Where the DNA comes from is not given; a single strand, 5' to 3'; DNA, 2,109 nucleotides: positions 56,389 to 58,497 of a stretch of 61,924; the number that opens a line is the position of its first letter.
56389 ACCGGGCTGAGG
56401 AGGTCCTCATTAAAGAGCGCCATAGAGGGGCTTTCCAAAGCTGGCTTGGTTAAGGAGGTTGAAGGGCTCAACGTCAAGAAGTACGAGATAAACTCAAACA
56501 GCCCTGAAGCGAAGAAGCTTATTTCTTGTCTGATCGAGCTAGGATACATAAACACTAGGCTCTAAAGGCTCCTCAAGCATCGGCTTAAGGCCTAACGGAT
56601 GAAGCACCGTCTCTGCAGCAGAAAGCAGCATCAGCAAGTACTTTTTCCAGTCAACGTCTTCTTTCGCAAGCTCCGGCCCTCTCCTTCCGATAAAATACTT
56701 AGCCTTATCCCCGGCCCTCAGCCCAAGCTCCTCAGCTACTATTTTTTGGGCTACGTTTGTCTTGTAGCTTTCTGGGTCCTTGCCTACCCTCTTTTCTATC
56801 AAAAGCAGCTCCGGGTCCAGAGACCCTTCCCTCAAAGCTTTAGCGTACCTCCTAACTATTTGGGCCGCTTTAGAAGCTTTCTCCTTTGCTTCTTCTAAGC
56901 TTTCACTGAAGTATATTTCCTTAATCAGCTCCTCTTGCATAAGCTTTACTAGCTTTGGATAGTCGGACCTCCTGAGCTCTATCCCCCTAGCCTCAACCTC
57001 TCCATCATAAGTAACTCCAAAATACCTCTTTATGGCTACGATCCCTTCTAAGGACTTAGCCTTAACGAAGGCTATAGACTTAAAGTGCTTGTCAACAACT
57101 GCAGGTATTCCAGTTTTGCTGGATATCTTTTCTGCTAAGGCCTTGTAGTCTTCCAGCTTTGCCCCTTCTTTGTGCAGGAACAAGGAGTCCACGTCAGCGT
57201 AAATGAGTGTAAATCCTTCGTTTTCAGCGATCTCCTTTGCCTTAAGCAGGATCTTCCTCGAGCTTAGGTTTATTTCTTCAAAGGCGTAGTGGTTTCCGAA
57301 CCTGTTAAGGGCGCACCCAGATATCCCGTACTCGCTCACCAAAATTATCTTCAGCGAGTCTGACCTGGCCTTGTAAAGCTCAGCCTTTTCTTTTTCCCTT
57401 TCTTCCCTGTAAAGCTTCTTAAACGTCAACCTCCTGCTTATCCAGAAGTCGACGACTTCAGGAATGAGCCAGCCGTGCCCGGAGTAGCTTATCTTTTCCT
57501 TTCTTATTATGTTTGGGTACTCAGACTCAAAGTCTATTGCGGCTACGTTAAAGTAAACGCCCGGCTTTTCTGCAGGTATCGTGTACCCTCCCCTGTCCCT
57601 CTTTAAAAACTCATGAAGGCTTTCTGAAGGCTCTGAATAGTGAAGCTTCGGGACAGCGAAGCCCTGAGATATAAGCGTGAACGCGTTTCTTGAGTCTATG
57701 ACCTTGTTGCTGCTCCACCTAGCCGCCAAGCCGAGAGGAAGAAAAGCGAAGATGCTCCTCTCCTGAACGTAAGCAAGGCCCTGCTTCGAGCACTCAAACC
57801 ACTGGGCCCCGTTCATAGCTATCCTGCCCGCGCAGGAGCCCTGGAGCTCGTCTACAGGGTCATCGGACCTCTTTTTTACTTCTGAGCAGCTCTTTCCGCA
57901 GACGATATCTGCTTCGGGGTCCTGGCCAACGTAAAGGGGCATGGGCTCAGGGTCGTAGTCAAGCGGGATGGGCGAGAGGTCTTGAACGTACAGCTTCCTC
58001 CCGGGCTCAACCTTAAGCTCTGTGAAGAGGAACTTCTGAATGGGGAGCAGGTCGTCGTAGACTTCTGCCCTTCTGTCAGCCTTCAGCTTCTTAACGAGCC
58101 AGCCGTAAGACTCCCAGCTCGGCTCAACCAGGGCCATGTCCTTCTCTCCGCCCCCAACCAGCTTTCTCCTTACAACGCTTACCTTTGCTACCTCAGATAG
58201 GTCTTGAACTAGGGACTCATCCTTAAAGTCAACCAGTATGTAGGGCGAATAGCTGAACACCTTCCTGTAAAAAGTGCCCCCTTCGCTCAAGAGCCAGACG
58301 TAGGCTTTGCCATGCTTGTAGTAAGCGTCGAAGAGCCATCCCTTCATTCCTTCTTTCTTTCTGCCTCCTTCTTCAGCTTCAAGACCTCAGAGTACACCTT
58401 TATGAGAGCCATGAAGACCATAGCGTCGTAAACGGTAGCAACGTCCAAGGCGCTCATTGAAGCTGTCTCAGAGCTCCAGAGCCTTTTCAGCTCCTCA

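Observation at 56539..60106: Translationally coupled operon: HhH-less RadA-type recombinase, P-loop-less RecA-fold paralog, exonuclease-less family-B polymerase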

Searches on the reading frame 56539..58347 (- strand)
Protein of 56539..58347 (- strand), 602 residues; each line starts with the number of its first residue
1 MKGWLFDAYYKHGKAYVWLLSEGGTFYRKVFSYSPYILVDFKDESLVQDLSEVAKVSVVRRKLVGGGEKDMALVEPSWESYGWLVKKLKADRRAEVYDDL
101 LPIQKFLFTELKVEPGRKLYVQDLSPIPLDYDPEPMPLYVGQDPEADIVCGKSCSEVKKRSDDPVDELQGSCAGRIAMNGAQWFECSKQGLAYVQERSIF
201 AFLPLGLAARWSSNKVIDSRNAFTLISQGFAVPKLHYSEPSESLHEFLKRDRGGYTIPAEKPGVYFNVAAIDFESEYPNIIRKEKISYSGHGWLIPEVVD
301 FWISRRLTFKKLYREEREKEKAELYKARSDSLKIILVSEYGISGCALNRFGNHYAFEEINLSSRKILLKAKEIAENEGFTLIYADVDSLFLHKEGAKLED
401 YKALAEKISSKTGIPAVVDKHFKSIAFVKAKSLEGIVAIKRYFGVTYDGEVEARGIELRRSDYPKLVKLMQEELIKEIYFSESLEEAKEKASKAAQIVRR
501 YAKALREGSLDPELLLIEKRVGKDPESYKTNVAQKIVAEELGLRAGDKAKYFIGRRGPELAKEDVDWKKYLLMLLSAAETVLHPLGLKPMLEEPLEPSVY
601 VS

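Call 3: search_protein_families(library=pfam, proteins=[window:56539-58347:-], max_evalue=0.1)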
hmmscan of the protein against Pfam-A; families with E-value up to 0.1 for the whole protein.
window:56539-58347:- (602 aa): 1 family
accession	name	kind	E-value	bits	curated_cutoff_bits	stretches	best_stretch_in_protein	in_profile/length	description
PF00136.26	DNA_pol_B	-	1.6e-22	80.3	23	1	294-545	119-393/453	DNA polymerase family B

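Call 4: search_protein_families(library=ncbifam, proteins=[window:56539-58347:-], max_evalue=0.1)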
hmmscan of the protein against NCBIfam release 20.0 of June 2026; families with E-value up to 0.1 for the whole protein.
window:56539-58347:- (602 aa): 9 families
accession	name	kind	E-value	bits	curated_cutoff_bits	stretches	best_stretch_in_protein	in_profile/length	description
NF004416.0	PRK05761.1-2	equivalog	1.5e-58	198.8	516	1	173-538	239-593/665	type B DNA-directed DNA polymerase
NF004418.0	PRK05761.1-4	subfamily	2.3e-34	118.7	692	2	302-586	394-694/717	type B DNA-directed DNA polymerase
NF004417.0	PRK05761.1-3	equivalog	3.3e-34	118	780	2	307-588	564-847/858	DNA-directed DNA polymerase I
NF004421.0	PRK05762.1-2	equivalog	1.7e-25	89.4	570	1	234-573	392-767/795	DNA polymerase II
NF004415.0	PRK05761.1-1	equivalog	4.1e-21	74.6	1289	2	310-538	580-798/883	DNA-directed DNA polymerase I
NF004419.0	PRK05761.1-5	equivalog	1e-20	73.4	1285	2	317-587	643-915/932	DNA-directed DNA polymerase I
NF004422.0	PRK05762.1-4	equivalog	2.1e-19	69.4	1103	1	249-540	401-713/789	DNA polymerase II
TIGR00592.1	pol2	superfamily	5.6e-17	61.1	239.95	1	295-564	862-1140/1176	DNA polymerase (pol2)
NF004420.0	PRK05762.1-1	equivalog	3e-16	59.3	1435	1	252-541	400-708/783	DNA polymerase II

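Call 44: search_solved_structures(query=window:56539-58347:-, max_evalue=0.00001)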
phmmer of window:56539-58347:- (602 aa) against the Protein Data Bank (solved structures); distinct sequences matched with E-value up to 0.00001: 53.
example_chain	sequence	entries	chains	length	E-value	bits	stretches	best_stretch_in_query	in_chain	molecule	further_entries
5mdn_A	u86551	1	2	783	3.7e-20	75.2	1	312-542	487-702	DNA polymerase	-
1s5j_A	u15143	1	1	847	7.3e-18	67.7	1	310-587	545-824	DNA polymerase I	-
6wya_A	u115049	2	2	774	6.1e-15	58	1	294-544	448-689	DNA polymerase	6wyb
4k8z_A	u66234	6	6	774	1.2e-14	57.1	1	294-550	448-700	DNA polymerase | DNA polymerase,DNA polymerase,DNA polymerase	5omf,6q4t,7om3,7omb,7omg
1wns_A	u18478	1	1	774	1.2e-14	57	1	294-550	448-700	DNA POLYMERASE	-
1wn7_A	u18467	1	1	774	2.4e-14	56.1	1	294-550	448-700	Family B DNA Polymerase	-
8s84_A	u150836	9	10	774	4.4e-14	55.2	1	295-550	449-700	DNA polymerase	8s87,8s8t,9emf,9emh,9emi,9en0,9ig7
3k57_A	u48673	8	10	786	5.2e-14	54.9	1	251-539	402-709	DNA polymerase II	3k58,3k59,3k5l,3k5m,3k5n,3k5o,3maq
5vu5_A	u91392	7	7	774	7e-14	54.5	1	294-550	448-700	DNA polymerase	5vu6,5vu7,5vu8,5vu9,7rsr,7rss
1q8i_A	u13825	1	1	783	7e-14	54.5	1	251-538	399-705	DNA polymerase II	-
1qht_A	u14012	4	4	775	9.5e-14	54.1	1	295-544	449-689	PROTEIN (DNA POLYMERASE) | DNA polymerase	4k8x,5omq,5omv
7rsu_A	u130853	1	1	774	1.5e-13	53.5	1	294-551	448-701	DNA polymerase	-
7tqw_A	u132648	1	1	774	1.5e-13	53.4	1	294-551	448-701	DNA polymerase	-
4flt_A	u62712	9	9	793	2.2e-13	52.9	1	294-548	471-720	DNA polymerase 1 | Pyrococcus abyssi B family DNA polymerase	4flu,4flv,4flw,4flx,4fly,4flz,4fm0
6is7_A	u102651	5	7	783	2.5e-13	52.7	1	295-544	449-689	DNA polymerase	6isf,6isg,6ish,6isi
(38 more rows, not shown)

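Call 51: find_homologous_proteins(query=window:56539-58347:-, max_evalue=1e-10)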
Query window:56539-58347:- (602 aa): 217 proteins with E <= 1e-10 among 8000 candidates; the best 120 are listed.
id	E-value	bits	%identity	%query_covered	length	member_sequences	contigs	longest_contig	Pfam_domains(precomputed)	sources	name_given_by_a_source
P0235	0.0e+0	1337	100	100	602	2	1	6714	PF00136.27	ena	-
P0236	9.9e-250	848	63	98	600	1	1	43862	PF00136.27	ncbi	ncbi:MAG: DNA polymerase domain-containing protein [Nitrososphaeria archaeon]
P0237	5.1e-249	846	63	98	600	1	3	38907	PF00136.27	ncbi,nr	ncbi:MAG: DNA polymerase domain-containing protein [Nitrososphaeria archaeon]|nr:DNA polymerase doma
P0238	2.3e-248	844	63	98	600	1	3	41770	PF00136.27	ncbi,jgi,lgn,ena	-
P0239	1.0e-245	835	62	99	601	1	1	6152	PF00136.27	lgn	-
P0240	1.4e-241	821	61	98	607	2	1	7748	PF00136.27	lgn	-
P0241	1.3e-239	815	60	99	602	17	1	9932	PF00136.27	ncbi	ncbi:MAG: DNA polymerase domain-containing protein [Nitrososphaeria archaeon]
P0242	6.4e-235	799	60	99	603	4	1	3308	PF00136.27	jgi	jgi:hypothetical protein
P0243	2.8e-198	678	66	74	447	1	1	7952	PF00136.27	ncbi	-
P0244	5.3e-188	644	50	99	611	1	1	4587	PF00136.27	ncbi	ncbi:MAG: DNA polymerase domain-containing protein [Nitrososphaeria archaeon]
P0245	3.3e-186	638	51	99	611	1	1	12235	PF00136.27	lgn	-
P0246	4.9e-185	635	50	99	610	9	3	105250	PF00136.27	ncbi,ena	-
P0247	3.6e-184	632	50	99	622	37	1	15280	PF00136.27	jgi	-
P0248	1.1e-181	624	50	98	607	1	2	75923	PF00136.27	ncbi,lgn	-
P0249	2.0e-181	623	50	99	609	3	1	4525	PF00136.27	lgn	-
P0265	4.9e-101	357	36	97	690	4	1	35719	PF00136.27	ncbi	ncbi:MAG: DNA polymerase domain-containing protein [Conexivisphaerales archaeon]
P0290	3.8e-94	335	36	99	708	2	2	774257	PF00136.27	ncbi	ncbi:MAG: DNA polymerase domain-containing protein [Conexivisphaerales archaeon]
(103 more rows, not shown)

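Call 64: predict_structure(alignment_id=A6)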
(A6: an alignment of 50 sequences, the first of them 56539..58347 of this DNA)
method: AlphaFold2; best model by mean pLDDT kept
length: 602 residues; sequences in the alignment: 50
mean_pLDDT: 91.6   pTM: 0.85
mean pLDDT of the five models: 91.6, 90.6, 90.5, 89.8, 89.3
residues with pLDDT >= 90: 488; 70-90: 80; 50-70: 22; < 50: 12
segments of 3 or more residues with pLDDT < 50: 343-345, 594-602
pLDDT, mean of each block of 10 residues (from residue 1): 97 97 97 96 95 97 90 96 95 95 97 97 95 94 97 96 96 95 92 97 96 90 95 76 77 82 96 93 85 87 95 95 97 88 56 80 94 98 94 97 98 96 95 81 96 95 95 97 96 92 92 94 93 94 92 93 90 96 92 49 35
secondary structure, 60 per line:
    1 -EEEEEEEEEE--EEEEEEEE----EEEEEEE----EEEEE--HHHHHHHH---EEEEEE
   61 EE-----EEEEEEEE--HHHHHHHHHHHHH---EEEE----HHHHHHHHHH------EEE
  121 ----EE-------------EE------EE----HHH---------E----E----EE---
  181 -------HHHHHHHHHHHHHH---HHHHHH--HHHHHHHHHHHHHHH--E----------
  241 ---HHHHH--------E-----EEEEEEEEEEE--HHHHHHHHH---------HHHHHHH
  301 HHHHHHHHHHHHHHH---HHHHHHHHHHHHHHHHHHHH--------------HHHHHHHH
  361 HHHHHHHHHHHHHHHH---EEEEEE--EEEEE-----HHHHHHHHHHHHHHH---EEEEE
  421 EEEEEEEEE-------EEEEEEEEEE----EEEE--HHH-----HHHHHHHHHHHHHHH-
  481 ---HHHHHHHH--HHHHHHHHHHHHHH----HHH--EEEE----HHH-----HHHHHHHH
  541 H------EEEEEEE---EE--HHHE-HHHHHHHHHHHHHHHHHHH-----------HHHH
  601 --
elements in order: E2-11 E14-21 E26-32 E37-41 H44-51 E55-62 E68-75 H78-90 E94-97 H102-111 E118-120 H188-201 H205-210 H213-227 H244-248 E263-273 H276-284 H294-315 H319-338 H353-376 E380-385 E388-392 H398-412 E416-429 E437-446 E451-454 H465-479 H484-491 H494-507 E517-520 H533-541 E548-554 H567-585 H597-600

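Call 68: fold_search(model_id=the predicted structure, library=pdb)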
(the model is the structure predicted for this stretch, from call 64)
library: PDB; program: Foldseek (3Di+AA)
matches with E <= 10: 893; with E <= 0.001: 269
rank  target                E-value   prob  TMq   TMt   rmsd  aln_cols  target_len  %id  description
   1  4k8z_A                1.3e-31  1.00  0.74  0.60   9.0       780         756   16  KOD Polymerase in binary complex with dsDNA (released 2013-06-26)
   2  4k8x_A                4.8e-31  1.00  0.73  0.59   6.4       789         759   16  Binary complex of 9N DNA polymerase in the replicative state (released 2013-06-26)
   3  5vu9_A                4.8e-31  1.00  0.73  0.59   9.2       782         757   17  TNA polymerase, translocated product (released 2017-12-06)
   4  6wya_A                5.9e-31  1.00  0.73  0.60   6.2       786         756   17  RTX (Reverse Transcription Xenopolymerase) in complex with a DNA duplex and dAMPNPP (released 2020-08-19)
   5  5mdn_A                6.3e-31  1.00  0.67  0.55   7.5       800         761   20  Structure of the family B DNA polymerase from the hyperthermophilic archaeon Pyrobaculum calidifontis (released 2016-12-14)
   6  9oat_A                1.0e-30  1.00  0.73  0.59   9.3       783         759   17  TNA polymerase, 5-270, binary complex (released 2025-12-10)
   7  7rsu_A                1.4e-30  1.00  0.72  0.58   9.8       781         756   17  TNA polymerase, n+2 product (released 2021-10-27)
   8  9mye_A                3.6e-30  1.00  0.73  0.60   9.8       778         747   16  C28 Polymerase Incorporating RNA, n+1 (released 2025-12-17)
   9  7omg_A                5.6e-30  1.00  0.73  0.60   9.2       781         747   16  Crystal structure of KOD DNA Polymerase in a ternary complex with an Uracil containing template (released 2021-10-13)
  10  8s84_A                5.9e-30  1.00  0.74  0.60   9.2       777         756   17  KOD-H4 DNA polymerase mutant in a ternary complex with DNA/DNA and non-hydrolyzable triphosphate (released 2024-11-13)
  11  2xhb_A                5.9e-30  1.00  0.59  0.50  10.6       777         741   16  Crystal structure of DNA polymerase from Thermococcus gorgonarius in complex with hypoxanthine-containing DNA (released 2010-07-21)
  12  6q4t_A                6.5e-30  1.00  0.75  0.61   8.9       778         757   17  KOD DNA pol in a closed ternary complex with 7-deaza-7-(2-(2-hydroxyethoxy)-N-(prop-2-yn-1-yl)acetamide)-2-dATP (released 2019-02-27)
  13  9en0_A                7.3e-30  1.00  0.65  0.53  10.6       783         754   16  KOD-H4 DNA polymerase mutant in a unproductive binary complex with DNA:DNA containing six HNA nucleotides (released 2025-09-24)
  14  9oau_A                8.5e-30  1.00  0.73  0.59   8.8       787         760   17  TNA polymerase, 7-47, binary complex (released 2025-12-10)
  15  9oaw_A                9.0e-30  1.00  0.74  0.60   9.0       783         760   16  TNA polymerase, 10-92, binary complex (released 2025-12-10)
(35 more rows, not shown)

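Call 75: find_encoding_contigs(protein=P0290, flank=5000, max_places=1)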
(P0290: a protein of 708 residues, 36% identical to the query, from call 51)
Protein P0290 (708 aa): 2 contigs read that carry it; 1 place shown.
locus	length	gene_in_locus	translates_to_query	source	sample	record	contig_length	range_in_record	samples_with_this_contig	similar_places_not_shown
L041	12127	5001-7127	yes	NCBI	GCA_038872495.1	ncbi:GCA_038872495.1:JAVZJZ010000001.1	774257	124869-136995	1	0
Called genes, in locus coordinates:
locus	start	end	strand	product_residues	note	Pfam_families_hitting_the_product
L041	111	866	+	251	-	PF00106:adh_short, PF08659:KR, PF01370:Epimerase, PF13561:adh_short_C2, PF16363:GDP_Man_Dehyd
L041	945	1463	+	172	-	PF01242:PTPS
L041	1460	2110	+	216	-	PF00733:Asn_synthase, PF02568:ThiI (weak), PF06508:QueC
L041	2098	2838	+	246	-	PF02649:GCHY-1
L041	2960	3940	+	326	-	PF00154:RecA_N, PF08423:Rad51, PF13481:AAA_25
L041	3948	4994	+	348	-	PF26485:DUF8156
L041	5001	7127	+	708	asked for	PF00136:DNA_pol_B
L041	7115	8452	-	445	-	PF06609:TRI12, PF00083:Sugar_tr, PF07690:MFS_1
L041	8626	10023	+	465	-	PF07969:Amidohydro_3, PF01979:Amidohydro_1 (weak)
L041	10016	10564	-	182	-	-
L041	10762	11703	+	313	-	PF00005:ABC_tran, PF13304:AAA_21, PF13732:DrrA1-3_C (weak)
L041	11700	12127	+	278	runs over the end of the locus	PF01061:ABC2_membrane, PF12679:ABC2_membrane_2, PF12730:ABC2_membrane_4, PF12698:ABC2_membrane_3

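Call 76: find_encoding_contigs(protein=P0265, flank=5000, max_places=1)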
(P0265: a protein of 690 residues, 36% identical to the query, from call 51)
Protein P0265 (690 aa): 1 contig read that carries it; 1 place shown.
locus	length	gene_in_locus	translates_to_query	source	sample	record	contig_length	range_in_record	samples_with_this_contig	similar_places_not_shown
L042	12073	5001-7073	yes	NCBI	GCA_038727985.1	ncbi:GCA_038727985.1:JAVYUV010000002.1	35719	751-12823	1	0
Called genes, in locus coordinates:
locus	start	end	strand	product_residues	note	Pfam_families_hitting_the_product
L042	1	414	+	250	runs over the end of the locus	PF00106:adh_short, PF01370:Epimerase, PF08659:KR, PF13561:adh_short_C2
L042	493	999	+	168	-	PF01242:PTPS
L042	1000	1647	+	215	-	PF03054:tRNA_Me_trans (faint), PF06508:QueC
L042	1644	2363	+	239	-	PF02649:GCHY-1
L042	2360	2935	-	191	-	PF13489:Methyltransf_23 (weak), PF01209:Ubie_methyltran, PF01728:FtsJ, PF02475:TRM5-TYW2_MTfase, PF13847:Methyltransf_31, PF08241:Methyltransf_11, PF08242:Methyltransf_12, PF13649:Methyltransf_25, +1 more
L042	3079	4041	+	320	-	PF00154:RecA_N, PF08423:Rad51, PF06745:ATPase (faint)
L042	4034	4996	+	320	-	-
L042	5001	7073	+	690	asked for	PF00136:DNA_pol_B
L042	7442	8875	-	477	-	PF00083:Sugar_tr, PF07690:MFS_1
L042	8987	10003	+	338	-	PF04014:MazE_antitoxin, PF01895:PhoU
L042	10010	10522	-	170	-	-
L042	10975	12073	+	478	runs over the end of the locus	PF00206:Lyase_1, PF10415:FumaraseC_C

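Call 77: find_encoding_contigs(protein=P0246, flank=5000, max_places=1)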
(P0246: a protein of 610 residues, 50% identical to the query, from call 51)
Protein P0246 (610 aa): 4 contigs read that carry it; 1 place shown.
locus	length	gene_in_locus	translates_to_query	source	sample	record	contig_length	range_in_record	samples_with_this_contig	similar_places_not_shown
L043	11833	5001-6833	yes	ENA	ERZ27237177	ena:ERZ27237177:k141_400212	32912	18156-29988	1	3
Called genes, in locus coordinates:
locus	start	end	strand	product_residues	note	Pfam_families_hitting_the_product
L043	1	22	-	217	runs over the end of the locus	PF01381:HTH_3, PF12844:HTH_19 (weak), PF13560:HTH_31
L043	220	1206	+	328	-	PF01266:DAO (faint), PF01946:Thi4 (faint), PF03486:HI0933_like (faint), PF07992:Pyr_redox_2, PF12831:FAD_oxidored (weak), PF13738:Pyr_redox_3, PF00070:Pyr_redox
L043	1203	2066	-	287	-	PF08450:SGL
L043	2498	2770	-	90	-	-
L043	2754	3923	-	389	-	PF01637:ATPase_2 (weak), PF13401:AAA_22, PF22606:Cdc6-ORC-like_ATPase_lid (weak), PF22703:Cdc6_lid, PF09079:WHD_Cdc6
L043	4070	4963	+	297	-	-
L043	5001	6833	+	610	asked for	PF00136:DNA_pol_B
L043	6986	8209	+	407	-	PF07690:MFS_1, PF00083:Sugar_tr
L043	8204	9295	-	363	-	PF00291:PALP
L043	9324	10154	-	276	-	PF13349:DUF4097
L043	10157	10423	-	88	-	-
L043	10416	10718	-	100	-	PF01022:HTH_5 (weak), PF12840:HTH_20 (weak), PF13412:HTH_24, PF08279:HTH_11 (faint)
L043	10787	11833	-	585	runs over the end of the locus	PF00009:GTP_EFTU, PF01926:MMR_HSR1, PF03144:GTP_EFTU_D2 (faint), PF11987:IF-2, PF14578:GTP_EFTU_D4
